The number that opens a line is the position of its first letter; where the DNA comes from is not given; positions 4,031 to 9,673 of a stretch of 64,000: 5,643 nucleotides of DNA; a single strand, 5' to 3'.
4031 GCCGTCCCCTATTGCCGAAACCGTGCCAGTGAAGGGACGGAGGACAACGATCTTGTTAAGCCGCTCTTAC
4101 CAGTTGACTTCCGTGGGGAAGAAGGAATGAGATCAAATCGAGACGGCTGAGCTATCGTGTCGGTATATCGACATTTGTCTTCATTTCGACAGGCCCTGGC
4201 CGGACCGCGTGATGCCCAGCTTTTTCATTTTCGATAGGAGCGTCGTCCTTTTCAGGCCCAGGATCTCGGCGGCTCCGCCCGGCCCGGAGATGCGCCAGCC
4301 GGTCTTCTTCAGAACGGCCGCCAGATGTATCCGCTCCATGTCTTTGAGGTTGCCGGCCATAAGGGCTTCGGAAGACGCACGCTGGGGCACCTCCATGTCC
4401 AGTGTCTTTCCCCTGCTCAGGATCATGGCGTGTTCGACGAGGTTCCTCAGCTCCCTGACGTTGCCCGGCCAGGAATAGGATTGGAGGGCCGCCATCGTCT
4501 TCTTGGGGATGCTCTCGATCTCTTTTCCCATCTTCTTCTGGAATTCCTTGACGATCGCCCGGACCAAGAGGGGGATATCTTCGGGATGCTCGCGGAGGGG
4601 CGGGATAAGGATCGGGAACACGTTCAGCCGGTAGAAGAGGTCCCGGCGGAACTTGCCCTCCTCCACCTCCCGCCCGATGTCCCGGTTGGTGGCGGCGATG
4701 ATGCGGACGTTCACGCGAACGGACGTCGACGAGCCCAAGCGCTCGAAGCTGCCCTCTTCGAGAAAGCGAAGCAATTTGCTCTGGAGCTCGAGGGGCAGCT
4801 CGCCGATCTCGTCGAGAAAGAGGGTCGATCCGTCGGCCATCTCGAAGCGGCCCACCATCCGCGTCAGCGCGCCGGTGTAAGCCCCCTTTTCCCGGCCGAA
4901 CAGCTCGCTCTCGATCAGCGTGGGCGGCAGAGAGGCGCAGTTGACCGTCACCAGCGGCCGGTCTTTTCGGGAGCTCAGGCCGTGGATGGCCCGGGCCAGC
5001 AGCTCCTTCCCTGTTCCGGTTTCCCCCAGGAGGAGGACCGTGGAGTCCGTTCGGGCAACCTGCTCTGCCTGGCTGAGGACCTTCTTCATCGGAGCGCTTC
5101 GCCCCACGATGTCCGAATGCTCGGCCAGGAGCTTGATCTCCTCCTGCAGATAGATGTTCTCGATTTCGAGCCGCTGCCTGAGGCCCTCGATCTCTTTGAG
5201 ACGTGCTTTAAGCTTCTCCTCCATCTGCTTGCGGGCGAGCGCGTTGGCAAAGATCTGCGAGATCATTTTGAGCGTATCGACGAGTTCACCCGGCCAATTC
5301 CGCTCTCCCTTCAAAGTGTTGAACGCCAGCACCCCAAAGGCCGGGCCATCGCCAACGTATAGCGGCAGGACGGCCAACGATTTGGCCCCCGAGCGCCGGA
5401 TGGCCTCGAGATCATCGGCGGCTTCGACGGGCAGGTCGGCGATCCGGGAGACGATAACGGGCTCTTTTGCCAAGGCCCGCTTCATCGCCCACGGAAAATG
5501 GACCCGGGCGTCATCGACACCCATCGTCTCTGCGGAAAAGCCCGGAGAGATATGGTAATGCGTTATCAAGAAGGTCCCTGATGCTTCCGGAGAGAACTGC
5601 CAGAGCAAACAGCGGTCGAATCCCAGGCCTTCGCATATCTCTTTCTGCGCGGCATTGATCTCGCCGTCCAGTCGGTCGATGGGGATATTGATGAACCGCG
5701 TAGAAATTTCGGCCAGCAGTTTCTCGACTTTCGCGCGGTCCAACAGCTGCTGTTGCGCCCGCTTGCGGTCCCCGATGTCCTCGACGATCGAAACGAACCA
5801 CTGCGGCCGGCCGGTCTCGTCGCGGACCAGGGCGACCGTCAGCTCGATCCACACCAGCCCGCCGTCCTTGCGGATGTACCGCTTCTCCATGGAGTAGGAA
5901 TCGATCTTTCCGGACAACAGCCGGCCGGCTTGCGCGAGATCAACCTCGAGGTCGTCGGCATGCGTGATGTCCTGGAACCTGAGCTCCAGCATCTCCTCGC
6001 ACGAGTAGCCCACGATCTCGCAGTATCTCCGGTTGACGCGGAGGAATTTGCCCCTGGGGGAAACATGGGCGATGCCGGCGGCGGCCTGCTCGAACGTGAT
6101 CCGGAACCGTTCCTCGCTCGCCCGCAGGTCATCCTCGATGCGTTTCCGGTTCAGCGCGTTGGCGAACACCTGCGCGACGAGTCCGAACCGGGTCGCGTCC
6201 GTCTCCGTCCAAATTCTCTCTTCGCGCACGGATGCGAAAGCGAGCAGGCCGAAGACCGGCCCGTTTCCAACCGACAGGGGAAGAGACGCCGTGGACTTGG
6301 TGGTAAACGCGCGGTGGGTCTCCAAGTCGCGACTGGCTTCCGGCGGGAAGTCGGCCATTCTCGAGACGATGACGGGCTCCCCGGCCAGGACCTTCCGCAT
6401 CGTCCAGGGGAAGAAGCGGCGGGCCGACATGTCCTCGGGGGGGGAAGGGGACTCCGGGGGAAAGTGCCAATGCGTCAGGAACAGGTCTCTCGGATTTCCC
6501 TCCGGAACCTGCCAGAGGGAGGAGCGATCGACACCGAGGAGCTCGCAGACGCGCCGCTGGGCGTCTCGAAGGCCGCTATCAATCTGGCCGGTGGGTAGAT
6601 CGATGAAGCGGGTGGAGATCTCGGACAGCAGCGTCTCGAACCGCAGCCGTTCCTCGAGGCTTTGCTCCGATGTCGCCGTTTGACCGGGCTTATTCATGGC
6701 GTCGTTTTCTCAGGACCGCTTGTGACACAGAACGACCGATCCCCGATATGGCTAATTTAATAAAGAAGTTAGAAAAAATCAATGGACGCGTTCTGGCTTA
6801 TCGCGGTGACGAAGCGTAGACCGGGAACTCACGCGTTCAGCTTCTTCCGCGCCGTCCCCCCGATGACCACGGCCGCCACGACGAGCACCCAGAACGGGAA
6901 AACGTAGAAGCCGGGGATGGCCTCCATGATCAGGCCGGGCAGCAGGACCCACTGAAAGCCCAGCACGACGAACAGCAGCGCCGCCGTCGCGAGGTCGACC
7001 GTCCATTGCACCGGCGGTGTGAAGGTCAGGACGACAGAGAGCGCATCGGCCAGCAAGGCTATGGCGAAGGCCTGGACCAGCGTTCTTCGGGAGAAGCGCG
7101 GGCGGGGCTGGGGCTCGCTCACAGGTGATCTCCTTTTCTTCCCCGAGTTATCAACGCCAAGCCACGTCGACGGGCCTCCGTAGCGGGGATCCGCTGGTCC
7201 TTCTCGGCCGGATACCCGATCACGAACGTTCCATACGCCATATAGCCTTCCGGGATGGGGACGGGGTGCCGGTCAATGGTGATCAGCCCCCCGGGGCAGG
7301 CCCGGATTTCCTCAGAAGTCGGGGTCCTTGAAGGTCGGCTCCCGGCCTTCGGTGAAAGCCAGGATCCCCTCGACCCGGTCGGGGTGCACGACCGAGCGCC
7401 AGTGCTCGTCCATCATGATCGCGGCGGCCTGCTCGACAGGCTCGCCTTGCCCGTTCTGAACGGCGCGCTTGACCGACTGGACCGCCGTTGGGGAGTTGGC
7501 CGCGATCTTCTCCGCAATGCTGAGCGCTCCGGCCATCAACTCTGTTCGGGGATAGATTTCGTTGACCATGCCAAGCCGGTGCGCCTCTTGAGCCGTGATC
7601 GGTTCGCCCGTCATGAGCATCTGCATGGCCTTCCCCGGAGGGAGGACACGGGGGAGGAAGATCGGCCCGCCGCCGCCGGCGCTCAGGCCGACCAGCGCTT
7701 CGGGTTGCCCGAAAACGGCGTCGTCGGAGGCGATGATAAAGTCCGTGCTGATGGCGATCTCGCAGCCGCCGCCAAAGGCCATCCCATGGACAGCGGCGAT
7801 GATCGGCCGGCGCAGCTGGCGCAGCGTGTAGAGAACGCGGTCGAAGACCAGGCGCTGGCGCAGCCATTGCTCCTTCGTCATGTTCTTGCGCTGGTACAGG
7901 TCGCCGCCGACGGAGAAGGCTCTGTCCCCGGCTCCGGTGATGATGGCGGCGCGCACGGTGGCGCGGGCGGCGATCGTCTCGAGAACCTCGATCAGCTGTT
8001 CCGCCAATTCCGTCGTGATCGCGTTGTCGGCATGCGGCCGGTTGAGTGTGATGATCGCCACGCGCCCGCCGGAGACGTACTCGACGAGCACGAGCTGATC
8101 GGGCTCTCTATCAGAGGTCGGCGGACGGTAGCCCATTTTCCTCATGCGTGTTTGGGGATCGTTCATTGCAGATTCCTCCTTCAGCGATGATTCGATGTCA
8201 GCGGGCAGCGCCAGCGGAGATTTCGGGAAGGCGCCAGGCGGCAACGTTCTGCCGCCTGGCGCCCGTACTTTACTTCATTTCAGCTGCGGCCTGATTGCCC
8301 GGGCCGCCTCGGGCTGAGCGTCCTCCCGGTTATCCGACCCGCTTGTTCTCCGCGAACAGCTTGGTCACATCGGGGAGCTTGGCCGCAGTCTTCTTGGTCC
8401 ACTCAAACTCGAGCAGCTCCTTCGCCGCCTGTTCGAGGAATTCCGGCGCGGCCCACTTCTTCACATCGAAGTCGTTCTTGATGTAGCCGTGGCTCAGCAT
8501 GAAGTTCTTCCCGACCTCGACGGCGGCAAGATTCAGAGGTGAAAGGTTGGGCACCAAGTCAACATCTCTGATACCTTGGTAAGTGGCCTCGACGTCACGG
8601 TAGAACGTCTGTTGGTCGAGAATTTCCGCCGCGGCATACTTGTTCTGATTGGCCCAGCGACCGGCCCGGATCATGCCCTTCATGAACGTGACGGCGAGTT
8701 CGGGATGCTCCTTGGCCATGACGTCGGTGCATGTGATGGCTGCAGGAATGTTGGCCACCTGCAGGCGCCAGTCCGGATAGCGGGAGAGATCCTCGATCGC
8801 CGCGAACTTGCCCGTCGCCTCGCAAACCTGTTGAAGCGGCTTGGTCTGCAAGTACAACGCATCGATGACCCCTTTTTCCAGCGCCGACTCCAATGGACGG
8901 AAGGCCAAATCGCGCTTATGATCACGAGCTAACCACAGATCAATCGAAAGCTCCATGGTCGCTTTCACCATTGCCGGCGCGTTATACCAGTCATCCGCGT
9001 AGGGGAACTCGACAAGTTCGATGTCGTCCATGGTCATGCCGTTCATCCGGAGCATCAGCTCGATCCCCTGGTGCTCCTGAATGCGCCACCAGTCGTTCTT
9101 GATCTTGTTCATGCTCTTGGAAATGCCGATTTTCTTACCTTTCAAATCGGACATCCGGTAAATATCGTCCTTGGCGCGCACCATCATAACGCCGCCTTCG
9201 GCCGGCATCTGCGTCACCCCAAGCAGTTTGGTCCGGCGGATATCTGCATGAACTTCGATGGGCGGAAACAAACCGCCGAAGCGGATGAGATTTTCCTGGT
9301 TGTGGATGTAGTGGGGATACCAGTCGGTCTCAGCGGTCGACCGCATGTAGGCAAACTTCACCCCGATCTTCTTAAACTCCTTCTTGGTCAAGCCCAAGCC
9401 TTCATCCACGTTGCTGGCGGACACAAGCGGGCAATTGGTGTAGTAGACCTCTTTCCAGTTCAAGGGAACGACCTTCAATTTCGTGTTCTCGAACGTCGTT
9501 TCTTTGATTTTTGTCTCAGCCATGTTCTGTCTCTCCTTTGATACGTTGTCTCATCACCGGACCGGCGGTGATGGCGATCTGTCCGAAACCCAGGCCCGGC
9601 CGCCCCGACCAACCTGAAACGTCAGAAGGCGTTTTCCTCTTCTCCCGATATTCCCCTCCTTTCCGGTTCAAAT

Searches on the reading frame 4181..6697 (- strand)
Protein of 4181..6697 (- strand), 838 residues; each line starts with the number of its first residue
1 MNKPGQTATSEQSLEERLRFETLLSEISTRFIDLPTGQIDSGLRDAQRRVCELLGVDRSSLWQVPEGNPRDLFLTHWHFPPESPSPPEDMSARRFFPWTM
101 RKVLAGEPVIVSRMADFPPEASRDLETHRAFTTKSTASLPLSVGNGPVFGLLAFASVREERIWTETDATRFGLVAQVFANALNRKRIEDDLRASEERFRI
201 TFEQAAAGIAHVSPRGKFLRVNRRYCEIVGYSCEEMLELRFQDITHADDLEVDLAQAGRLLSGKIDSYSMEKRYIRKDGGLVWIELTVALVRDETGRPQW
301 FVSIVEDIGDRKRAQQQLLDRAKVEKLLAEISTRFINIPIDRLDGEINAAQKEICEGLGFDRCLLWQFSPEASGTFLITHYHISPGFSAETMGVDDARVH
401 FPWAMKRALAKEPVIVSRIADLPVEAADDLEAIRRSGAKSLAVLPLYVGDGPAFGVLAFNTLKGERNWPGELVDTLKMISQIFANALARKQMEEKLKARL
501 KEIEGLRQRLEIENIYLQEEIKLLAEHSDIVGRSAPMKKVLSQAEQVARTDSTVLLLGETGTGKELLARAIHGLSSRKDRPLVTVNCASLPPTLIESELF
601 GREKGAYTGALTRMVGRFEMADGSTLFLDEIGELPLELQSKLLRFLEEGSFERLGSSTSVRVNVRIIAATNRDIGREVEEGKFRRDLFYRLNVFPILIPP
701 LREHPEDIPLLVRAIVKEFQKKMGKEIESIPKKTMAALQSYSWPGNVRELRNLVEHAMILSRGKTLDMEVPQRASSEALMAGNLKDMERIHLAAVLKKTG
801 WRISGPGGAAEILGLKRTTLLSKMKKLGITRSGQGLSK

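Call 7: search_protein_families(library=pfam, proteins=[window:4181-6697:-])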
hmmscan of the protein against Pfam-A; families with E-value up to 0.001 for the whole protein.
window:4181-6697:- (838 aa): 13 families
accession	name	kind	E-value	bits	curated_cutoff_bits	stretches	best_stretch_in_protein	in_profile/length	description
PF00158.32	Sigma54_activat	-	6.3e-70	234.6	20.2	1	530-696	1-167/168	Sigma-54 interaction domain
PF25601.1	AAA_lid_14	-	4.8e-23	81.2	27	1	702-769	1-68/87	AAA+ ATPase lid domain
PF01590.32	GAF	-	1.4e-20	74.6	22.4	2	350-487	9-133/133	GAF domain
PF14532.12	Sigma54_activ_2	-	5.1e-20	72.5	25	1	531-701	1-138/138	Sigma-54 interaction domain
PF08447.18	PAS_3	-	1.8e-16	60.6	25.6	1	219-304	2-88/89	PAS fold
PF13426.13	PAS_9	-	1.6e-10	41.6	27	1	212-308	7-101/103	PAS domain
PF02954.25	HTH_8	-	2.7e-09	37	22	1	784-827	2-42/42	Bacterial regulatory protein, Fis family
PF07728.20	AAA_5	-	9.5e-09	35.8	22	1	554-674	2-125/139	AAA domain (dynein-related subfamily)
PF00989.32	PAS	-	1.7e-08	34.9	22.6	1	197-308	2-113/113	PAS fold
PF08448.16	PAS_4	-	1e-07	32.6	23.1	1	202-313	1-110/110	PAS fold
PF13188.13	PAS_8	-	1.2e-06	28.6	21.8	1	196-248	1-51/65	PAS domain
PF00004.35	AAA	-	1.9e-05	25.5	21.2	1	554-672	1-110/131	ATPase family associated with various cellular activities (AAA)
PF07724.20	AAA_2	-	0.00015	22.3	27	1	552-674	4-127/166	AAA domain (Cdc48 subfamily)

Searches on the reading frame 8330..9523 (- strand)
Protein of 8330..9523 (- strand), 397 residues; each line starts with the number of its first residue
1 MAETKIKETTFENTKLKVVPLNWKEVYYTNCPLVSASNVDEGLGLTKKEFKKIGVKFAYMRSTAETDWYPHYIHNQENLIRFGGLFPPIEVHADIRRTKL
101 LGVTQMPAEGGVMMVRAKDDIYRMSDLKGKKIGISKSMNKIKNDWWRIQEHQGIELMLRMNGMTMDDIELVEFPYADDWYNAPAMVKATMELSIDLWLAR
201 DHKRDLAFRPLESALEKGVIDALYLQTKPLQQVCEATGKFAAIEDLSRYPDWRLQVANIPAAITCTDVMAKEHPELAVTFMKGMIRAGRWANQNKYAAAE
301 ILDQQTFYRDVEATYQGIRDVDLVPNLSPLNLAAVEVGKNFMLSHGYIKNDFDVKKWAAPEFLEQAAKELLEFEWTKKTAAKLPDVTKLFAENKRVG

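Call 7: search_protein_families(library=pfam, proteins=[window:8330-9523:-])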
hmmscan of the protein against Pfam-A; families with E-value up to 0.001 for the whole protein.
window:8330-9523:- (397 aa): 1 family
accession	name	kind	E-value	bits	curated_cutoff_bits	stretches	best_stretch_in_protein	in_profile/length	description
PF09084.16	NMT1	-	6.3e-05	23.4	20.5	0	112-175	76-129/216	NMT1/THI5 like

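Call 26: search_protein_families(library=ncbifam, proteins=[window:8330-9523:-], max_evalue=0.01)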
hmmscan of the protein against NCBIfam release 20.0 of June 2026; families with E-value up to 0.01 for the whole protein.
window:8330-9523:- (397 aa): 3 families
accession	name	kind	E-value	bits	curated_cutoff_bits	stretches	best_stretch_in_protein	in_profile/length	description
TIGR01728.1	SsuA_fam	subfamily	1.3e-16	60.7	163.5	2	212-363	143-289/290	aliphatic sulfonate ABC transporter substrate-binding protein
NF040735.1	SBP_SaoX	equivalog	0.00065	18.9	300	0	109-156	79-126/330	ABC transporter substrate-binding subunit SaoX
TIGR02122.1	TRAP_TAXI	subfamily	0.00066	18.6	84.35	1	99-179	111-183/320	TAXI family TRAP transporter solute-binding subunit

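Call 29: search_solved_structures(query=window:8330-9523:-, max_evalue=1, show_alignments=1)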
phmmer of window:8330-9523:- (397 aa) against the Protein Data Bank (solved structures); distinct sequences matched with E-value up to 1: 6.
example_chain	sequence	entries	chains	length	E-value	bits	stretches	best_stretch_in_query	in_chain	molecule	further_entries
2de2_A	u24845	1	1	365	1.4e-12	50.3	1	68-366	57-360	DIBENZOTHIOPHENE DESULFURIZATION ENZYME B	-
2de3_A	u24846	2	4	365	3.1e-12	49.2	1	70-366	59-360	DIBENZOTHIOPHENE DESULFURIZATION ENZYME B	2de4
2xxs_A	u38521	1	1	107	0.002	20.1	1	67-144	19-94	PROTEIN MXIG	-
4a4y_A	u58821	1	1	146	0.0036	19.3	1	66-144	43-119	PROTEIN MXIG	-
6rwk_A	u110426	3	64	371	0.025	16.5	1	67-144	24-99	Protein MxiG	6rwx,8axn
3q2k_A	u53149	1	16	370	0.26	13.2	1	172-227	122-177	oxidoreductase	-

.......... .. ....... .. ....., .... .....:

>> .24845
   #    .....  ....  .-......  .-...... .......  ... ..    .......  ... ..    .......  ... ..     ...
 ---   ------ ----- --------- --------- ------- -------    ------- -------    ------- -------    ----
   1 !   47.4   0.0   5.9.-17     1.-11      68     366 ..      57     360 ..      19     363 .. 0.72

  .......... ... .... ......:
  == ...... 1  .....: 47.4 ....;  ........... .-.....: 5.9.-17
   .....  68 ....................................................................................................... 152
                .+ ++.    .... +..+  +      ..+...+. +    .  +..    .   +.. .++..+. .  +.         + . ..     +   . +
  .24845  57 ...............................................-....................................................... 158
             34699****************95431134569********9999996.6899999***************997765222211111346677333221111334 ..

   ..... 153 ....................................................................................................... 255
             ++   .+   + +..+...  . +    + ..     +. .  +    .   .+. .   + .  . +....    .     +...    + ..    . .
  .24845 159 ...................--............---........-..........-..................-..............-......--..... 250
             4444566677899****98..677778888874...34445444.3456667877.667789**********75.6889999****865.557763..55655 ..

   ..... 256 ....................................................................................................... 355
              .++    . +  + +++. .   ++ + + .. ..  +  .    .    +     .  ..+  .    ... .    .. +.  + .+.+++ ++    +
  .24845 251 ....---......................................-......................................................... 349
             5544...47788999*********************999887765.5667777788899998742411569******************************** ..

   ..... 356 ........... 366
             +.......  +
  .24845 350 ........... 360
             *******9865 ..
